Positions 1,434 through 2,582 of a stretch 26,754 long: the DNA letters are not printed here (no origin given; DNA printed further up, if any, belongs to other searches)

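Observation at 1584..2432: Catalytically intact EAL c-di-GMP phosphodiesterase embedded in the pho locus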

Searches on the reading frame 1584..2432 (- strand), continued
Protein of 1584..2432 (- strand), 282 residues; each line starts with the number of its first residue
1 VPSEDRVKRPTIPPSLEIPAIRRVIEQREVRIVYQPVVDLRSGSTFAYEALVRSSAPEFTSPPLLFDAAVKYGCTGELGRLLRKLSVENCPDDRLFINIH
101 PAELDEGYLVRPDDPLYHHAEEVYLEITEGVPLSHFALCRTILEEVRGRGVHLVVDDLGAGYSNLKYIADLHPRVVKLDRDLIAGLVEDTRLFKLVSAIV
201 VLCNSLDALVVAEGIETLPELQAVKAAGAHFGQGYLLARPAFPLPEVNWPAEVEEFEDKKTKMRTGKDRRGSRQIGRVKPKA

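Call 7: find_related_loci(query=window:1584-2414:-, collection=genome_contigs, flank=6000)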
Query window:1584-2414:- (276 aa) in genome_contigs; peptide patterns used: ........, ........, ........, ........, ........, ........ (x = any residue, [..] = any of these).
212 stretches matched a pattern; 140 encode a relative of the query (tblastn E <= 1e-3); the best 80 are kept; 80 distinct loci.
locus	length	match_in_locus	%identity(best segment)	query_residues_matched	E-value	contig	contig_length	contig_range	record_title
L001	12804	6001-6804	77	5-273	7e-139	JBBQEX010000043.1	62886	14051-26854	MAG: Haliangiales bacterium isolate Co_metawrap_1071 Cmw_1071_k141_17448621_length_62886_cov_12.0000, whole genome shotg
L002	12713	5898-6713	66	3-276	5e-115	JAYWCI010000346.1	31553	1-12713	MAG: Kofleriaceae bacterium isolate GL94_UP_concoct_149 GL94_UP_concoct_149_345, whole genome shotgun sequence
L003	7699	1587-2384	65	2-273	4e-115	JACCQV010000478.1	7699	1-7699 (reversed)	MAG: Deltaproteobacteria bacterium isolate MGR_bin5 SD2897-2912_k127_1565514, whole genome shotgun sequence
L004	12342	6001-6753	69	7-260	6e-115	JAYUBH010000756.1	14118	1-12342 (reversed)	MAG: Deltaproteobacteria bacterium isolate GFS_6721 GFS_6721_755, whole genome shotgun sequence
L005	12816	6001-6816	65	3-276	6e-114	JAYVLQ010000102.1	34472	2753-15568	MAG: Kofleriaceae bacterium isolate GL54_UP_metabinner_5 GL54_UP_metabinner_5_101, whole genome shotgun sequence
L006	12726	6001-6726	70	1-244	6e-113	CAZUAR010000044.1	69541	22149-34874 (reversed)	MAG TPA_asm: uncultured Kofleriaceae bacterium isolate binchicken_co242_106 genome assembly, contig: NODE_983_length_695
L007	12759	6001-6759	69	1-255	3e-113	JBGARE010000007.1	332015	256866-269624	MAG: Kofleriaceae bacterium isolate MAG_AAO_AS.67 AAOAS-67_NODE_7_length_332015_cov_7.989067, whole genome shotgun seque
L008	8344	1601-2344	69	3-251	5e-113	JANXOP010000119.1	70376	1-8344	MAG: Kofleriaceae bacterium isolate GL140_1_concoct_276 GL140_1_k141_1002870, whole genome shotgun sequence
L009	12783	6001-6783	67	3-263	1e-112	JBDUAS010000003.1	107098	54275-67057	MAG: Deltaproteobacteria bacterium isolate cluster4_bin.197 NODE_77_length_107098_cov_14.198864, whole genome shotgun se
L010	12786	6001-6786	66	1-265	1e-112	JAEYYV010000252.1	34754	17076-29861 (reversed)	MAG: Proteobacteria bacterium isolate OH_CBlB_67 k127_758175, whole genome shotgun sequence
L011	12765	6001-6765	72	14-268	8e-113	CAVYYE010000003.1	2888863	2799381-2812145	MAG: uncultured delta proteobacterium isolate MFD05684.bin.1.427 genome assembly, contig: contig_25830, whole genome sho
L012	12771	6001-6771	68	1-258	8e-113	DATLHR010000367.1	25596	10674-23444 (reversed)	MAG TPA_asm: Kofleriaceae bacterium isolate SMAG_U13645 k141_1329415, whole genome shotgun sequence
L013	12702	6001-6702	72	14-247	8e-113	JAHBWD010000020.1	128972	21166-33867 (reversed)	MAG: Labilithrix sp. isolate ACE_MYX8 MYX8_20, whole genome shotgun sequence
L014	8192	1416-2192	65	1-258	2e-112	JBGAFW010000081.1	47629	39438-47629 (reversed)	MAG: Labilithrix sp. isolate MAG_MBR_H125.011 MBRH125-11_opera_contig_2171, whole genome shotgun sequence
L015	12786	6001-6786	66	3-266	3e-112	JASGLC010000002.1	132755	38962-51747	MAG: Kofleriaceae bacterium isolate 5N094 JMF-2111-06-0005.ont.bin.94_1, whole genome shotgun sequence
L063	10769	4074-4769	61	15-247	2e-90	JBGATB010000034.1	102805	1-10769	MAG: Myxococcaceae bacterium isolate MAG_AAO_H10.6 AAOH10-6_opera_contig_1018, whole genome shotgun sequence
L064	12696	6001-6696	60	15-247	3e-90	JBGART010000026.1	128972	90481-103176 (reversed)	MAG: Myxococcaceae bacterium isolate MAG_MBR_H10.11 MBRH10-11_opera_contig_611, whole genome shotgun sequence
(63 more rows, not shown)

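Call 9: find_encoding_contigs(protein=P0002, flank=8000, max_places=2)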
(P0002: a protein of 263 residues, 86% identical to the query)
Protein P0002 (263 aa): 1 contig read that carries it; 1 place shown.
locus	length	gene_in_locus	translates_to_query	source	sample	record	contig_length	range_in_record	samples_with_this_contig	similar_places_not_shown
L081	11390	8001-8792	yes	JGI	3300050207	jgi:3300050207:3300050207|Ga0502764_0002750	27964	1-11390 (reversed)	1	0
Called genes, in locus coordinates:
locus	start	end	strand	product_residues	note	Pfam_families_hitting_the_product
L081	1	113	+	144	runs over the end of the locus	PF00571:CBS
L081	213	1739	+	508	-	PF12450:vWF_A, PF05762:VWA_CoxE (weak), PF00092:VWA, PF13519:VWA_2, PF13768:VWA_3, PF12034:YfbK_C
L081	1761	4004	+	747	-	PF02743:dCache_1, PF00069:Pkinase, PF03109:ABC1 (faint), PF07714:PK_Tyr_Ser-Thr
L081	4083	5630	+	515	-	PF12450:vWF_A, PF00092:VWA, PF13519:VWA_2, PF13768:VWA_3, PF12034:YfbK_C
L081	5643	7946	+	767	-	-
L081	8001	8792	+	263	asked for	PF00563:EAL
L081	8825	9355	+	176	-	PF01641:SelR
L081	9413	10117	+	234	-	PF00072:Response_reg, PF00486:Trans_reg_C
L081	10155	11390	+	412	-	?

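Call 10: find_encoding_contigs(protein=P0005, flank=8000, max_places=2)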
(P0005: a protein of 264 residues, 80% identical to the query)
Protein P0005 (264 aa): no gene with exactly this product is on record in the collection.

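Call 11: find_encoding_contigs(protein=P0101, flank=8000, max_places=2)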
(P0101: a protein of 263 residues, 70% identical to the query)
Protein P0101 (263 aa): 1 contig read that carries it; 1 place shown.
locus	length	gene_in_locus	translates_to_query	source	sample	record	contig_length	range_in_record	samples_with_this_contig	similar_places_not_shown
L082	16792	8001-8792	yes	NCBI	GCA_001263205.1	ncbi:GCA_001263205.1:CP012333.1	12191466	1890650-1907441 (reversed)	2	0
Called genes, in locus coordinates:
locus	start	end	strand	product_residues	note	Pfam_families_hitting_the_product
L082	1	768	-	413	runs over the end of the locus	-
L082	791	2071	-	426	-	PF25390:WD40_RLD, PF13540:RCC1_2, PF00415:RCC1, PF13540:RCC1_2 (weak), PF25390:WD40_RLD, PF13540:RCC1_2, PF00415:RCC1, PF13540:RCC1_2, +4 more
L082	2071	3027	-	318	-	-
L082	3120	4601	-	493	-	PF00069:Pkinase, PF07714:PK_Tyr_Ser-Thr, PF01636:APH (faint), PF03109:ABC1 (weak)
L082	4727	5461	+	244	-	PF02230:Abhydrolase_2, PF03959:FSH1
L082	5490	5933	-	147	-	PF13899:Thioredoxin_7 (faint), PF21352:Zn_ribbon_Thio2, PF00085:Thioredoxin, PF13098:Thioredoxin_2 (weak)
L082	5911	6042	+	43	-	-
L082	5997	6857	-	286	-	-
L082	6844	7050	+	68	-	-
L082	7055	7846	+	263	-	PF13230:GATase_4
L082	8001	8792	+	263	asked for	PF00563:EAL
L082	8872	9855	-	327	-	PF16697:Yop-YscD_cpl, PF00498:FHA, PF00990:GGDEF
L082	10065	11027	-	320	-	-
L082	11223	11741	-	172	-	PF00160:Pro_isomerase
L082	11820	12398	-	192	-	-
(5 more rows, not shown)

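Call 23: find_related_loci(query=window:1584-2414:-, collection=metagenome_contigs, flank=5000)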
Query window:1584-2414:- (276 aa) in metagenome_contigs; peptide patterns used: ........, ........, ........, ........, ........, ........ (x = any residue, [..] = any of these).
253 stretches matched a pattern; 144 encode a relative of the query (tblastn E <= 1e-3); the best 80 are kept; 80 distinct loci.
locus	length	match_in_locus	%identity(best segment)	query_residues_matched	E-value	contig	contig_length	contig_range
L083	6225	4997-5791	67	2-264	6e-117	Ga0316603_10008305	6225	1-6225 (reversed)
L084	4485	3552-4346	67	2-264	8e-118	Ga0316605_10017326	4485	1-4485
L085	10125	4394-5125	72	1-244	2e-116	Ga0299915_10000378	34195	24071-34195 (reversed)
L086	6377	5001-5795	66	2-264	9e-116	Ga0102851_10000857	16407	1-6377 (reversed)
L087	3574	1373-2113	70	14-258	8e-118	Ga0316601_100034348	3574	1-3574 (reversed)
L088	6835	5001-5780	66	3-263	1e-114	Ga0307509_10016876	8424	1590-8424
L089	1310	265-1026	67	14-273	4e-124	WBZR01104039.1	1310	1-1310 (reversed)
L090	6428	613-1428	65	3-276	8e-114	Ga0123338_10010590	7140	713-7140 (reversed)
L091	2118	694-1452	68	1-255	3e-120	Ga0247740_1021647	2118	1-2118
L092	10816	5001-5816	65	3-276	8e-114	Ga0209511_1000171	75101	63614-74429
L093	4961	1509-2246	68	15-260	3e-114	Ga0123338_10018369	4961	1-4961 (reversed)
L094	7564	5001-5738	68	15-260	7e-114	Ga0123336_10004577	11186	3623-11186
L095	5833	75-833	68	1-255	2e-113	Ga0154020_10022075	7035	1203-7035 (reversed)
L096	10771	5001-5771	68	1-258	4e-113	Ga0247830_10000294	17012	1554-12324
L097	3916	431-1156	70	1-244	1e-114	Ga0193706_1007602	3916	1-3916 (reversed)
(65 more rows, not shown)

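Call 35: find_encoding_contigs(protein=P0003, flank=5000, max_places=2)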
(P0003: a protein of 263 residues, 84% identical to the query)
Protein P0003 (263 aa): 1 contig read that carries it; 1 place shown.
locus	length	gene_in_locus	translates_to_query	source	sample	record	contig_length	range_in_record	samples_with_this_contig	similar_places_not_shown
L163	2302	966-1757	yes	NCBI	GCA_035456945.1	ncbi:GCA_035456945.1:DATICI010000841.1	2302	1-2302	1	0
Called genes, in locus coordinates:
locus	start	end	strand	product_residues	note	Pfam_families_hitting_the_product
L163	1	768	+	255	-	PF12034:YfbK_C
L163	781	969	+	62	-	-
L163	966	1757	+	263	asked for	PF00563:EAL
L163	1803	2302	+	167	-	PF00072:Response_reg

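Call 36: find_encoding_contigs(protein=P0006, flank=5000, max_places=2)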
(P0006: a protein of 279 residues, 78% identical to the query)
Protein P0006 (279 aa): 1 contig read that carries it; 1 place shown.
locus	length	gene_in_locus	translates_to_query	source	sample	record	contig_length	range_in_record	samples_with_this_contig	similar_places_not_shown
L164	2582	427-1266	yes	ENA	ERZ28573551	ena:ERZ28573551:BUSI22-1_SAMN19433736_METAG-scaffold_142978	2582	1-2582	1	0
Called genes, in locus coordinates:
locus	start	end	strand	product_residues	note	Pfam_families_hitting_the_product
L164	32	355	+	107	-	-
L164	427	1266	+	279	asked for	PF00563:EAL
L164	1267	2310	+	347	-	PF07676:PD40 (faint)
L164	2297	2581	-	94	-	?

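Call 37: find_encoding_contigs(protein=P0007, flank=5000, max_places=2)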
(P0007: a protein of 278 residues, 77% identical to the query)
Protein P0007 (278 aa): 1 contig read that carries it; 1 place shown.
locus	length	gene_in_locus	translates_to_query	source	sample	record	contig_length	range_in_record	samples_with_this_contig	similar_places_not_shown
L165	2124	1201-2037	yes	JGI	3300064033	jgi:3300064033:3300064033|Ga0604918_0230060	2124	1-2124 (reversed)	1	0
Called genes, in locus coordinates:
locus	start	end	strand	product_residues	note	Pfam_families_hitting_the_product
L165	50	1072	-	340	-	PF12849:PBP_like_2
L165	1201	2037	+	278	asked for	PF00563:EAL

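Call 38: find_encoding_contigs(protein=P0009, flank=5000, max_places=2)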
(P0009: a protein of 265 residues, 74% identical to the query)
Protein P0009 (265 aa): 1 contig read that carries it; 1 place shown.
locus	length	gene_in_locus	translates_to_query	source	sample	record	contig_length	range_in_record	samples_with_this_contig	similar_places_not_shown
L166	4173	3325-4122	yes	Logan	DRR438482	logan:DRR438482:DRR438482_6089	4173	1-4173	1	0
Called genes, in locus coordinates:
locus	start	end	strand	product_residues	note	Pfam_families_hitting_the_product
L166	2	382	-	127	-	?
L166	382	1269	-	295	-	PF00528:BPD_transp_1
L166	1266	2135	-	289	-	PF00528:BPD_transp_1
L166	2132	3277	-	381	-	PF12849:PBP_like_2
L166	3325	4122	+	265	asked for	PF00563:EAL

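Call 44: search_protein_families(library=ncbifam, proteins=[window:1584-2414:-], max_evalue=0.00001)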
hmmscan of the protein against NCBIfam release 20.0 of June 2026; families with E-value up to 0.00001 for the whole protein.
window:1584-2414:- (276 aa): 13 families
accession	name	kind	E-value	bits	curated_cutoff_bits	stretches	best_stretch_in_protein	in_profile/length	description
NF052265.1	EAL_dom_RimA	equivalog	1.5e-29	103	430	1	117-236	116-235/248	S6 modification regulatory phosphodiesterase RimA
NF053781.1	cdiGMPphdstlr2612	equivalog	1.1e-26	92.8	1600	1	116-236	1137-1257/1268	Tlr1612 family c-di-GMP phosphodiesterase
NF045675.1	PhdiestaseDibA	equivalog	1.2e-26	93.3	980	1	116-235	497-616/623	phosphodiesterase DibA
NF008467.0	PRK11359.1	equivalog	1.1e-25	89.8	857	1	115-236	663-784/800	oxygen-sensing cyclic-di-GMP phosphodiesterase DosP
NF052458.1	PhdiestGepA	equivalog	1.4e-25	89.7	1200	1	14-245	595-839/840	phosphodiesterase GepA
NF007474.0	PRK10060.1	equivalog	1.7e-22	79.5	782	1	15-236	413-646/663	cyclic di-GMP phosphodiesterase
NF008807.1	PRK11829.1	equivalog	9.6e-21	73.5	733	1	18-236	423-653/670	biofilm formation regulator HmsP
NF007839.0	PRK10551.1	equivalog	2.1e-19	69.5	461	1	15-235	268-501/518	cyclic di-GMP phosphodiesterase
NF052596.1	RR_EAL_PvrR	equivalog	2.6e-16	59.3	580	1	140-233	285-378/398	response regulator cyclic di-GMP phosphodiesterase PvrR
NF008617.0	PRK11596.1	equivalog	1.4e-12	47.5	190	1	146-235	154-243/255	cyclic-guanylate-specific phosphodiesterase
NF008281.1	PRK11059.1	equivalog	3.3e-11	42.2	663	1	112-234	507-629/633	RNase E specificity factor CsrD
NF051476.1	CDiGphdiTpdA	equivalog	2e-10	40.1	1000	1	118-230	454-566/570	cyclic di-GMP phosphodiesterase TpdA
NF007298.0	PRK09776.1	equivalog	4.1e-08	31.6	1135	1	114-235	976-1097/1111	diguanylate cyclase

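Call 57: predict_structure(alignment_id=A3)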
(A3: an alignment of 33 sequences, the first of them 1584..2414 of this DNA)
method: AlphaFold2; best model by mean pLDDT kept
length: 276 residues; sequences in the alignment: 33
mean_pLDDT: 84.2   pTM: 0.81
mean pLDDT of the five models: 84.2, 83.8, 83.8, 83.5, 83.1
residues with pLDDT >= 90: 169; 70-90: 53; 50-70: 37; < 50: 17
segments of 3 or more residues with pLDDT < 50: 125-127, 258-268
pLDDT, mean of each block of 10 residues (from residue 1): 54 92 98 96 97 94 94 96 97 84 82 93 59 78 84 62 86 93 93 93 95 96 96 97 80 53 49 56
secondary structure, 60 per line:
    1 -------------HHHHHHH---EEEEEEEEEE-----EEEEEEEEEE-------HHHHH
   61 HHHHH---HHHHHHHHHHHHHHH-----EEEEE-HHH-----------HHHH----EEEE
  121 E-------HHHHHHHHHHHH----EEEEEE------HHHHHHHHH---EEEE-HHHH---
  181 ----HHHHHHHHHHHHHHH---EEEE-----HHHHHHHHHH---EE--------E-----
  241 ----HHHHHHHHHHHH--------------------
elements in order: H14-20 E24-33 E39-48 H56-65 H69-83 E89-93 H109-112 E117-121 H129-140 E145-150 H157-165 E169-172 H174-177 H185-199 E203-206 H212-221 H245-256

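Call 60: fold_search(model_id=the predicted structure, library=pdb)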
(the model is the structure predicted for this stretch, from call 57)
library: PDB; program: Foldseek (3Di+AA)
matches with E <= 10: 1654; with E <= 0.001: 106
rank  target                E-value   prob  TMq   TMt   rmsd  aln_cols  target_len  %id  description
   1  3n3t_A                5.2e-16  1.00  0.69  0.73   7.0       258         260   30  Crystal structure of putative diguanylate cyclase/phosphodiesterase complex with cyclic di-gmp (released 2010-06-16)
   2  6hq7_A                6.2e-16  1.00  0.64  0.48   4.8       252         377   25  Structure of EAL Enzyme Bd1971 - cGMP bound form (released 2019-07-31)
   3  3n3t_B                6.2e-16  1.00  0.69  0.73   7.0       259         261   30  Crystal structure of putative diguanylate cyclase/phosphodiesterase complex with cyclic di-gmp (released 2010-06-16)
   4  8arv_B                1.1e-15  1.00  0.67  0.72   7.1       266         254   27  Structure of the EAL domain of BifA from Pseudomonas aeruginosa (released 2023-04-12)
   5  8arv_A                1.6e-15  1.00  0.70  0.76   6.6       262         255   26  Structure of the EAL domain of BifA from Pseudomonas aeruginosa (released 2023-04-12)
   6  2r6o_A                1.9e-15  1.00  0.68  0.72   7.1       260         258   29  Crystal structure of putative diguanylate cyclase/phosphodiesterase from Thiobacillus denitrificans (released 2007-09-18)
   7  5m1t_A                2.1e-15  1.00  0.66  0.73   5.4       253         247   30  PaMucR Phosphodiesterase, c-di-GMP complex (released 2017-03-01)
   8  4q6j_A                2.8e-15  1.00  0.64  0.71   6.9       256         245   26  Crystal Structure of EAL domain Protein from Listeria monocytogenes EGD-e (released 2014-05-07)
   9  6hq5_A                3.4e-15  1.00  0.67  0.51   3.6       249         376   26  Structure of EAL Enzyme Bd1971 - cAMP and cyclic-di-GMP bound form (released 2019-07-31)
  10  5m1t_B                4.1e-15  1.00  0.66  0.79   4.9       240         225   30  PaMucR Phosphodiesterase, c-di-GMP complex (released 2017-03-01)
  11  5m3c_B                4.6e-15  1.00  0.65  0.44   6.3       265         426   28  Structure of the hybrid domain (GGDEF-EAL) of PA0575 from Pseudomonas aeruginosa PAO1 at 2.8 Ang. with GTP and Ca2+ bo (released 2017-12-20)
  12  9cmf_A                9.0e-15  1.00  0.66  0.25   3.7       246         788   24  Substrate bound DosP (released 2024-11-20)
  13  4rni_B                9.6e-15  1.00  0.62  0.67   5.2       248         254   25  PaMorA dimeric phosphodiesterase. apo form (released 2014-11-19)
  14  6hq4_A                9.6e-15  1.00  0.59  0.45   5.5       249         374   26  Structure of EAL enzyme Bd1971 - cAMP bound form (released 2019-07-31)
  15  2r6o_B                9.6e-15  1.00  0.54  0.61   8.9       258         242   29  Crystal structure of putative diguanylate cyclase/phosphodiesterase from Thiobacillus denitrificans (released 2007-09-18)
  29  6ij2_A                4.4e-14  1.00  0.63  0.72   5.0       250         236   26  Crystal structure of a standalone versatile EAL protein from Vibrio cholerae O395 - 5'-pGpG bound form (released 2019-10-09)
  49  6ifq_A                2.5e-13  1.00  0.63  0.73   4.9       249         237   25  Crystal structure of a standalone versatile EAL protein from Vibrio cholerae O395 - Apo form (released 2019-10-02)
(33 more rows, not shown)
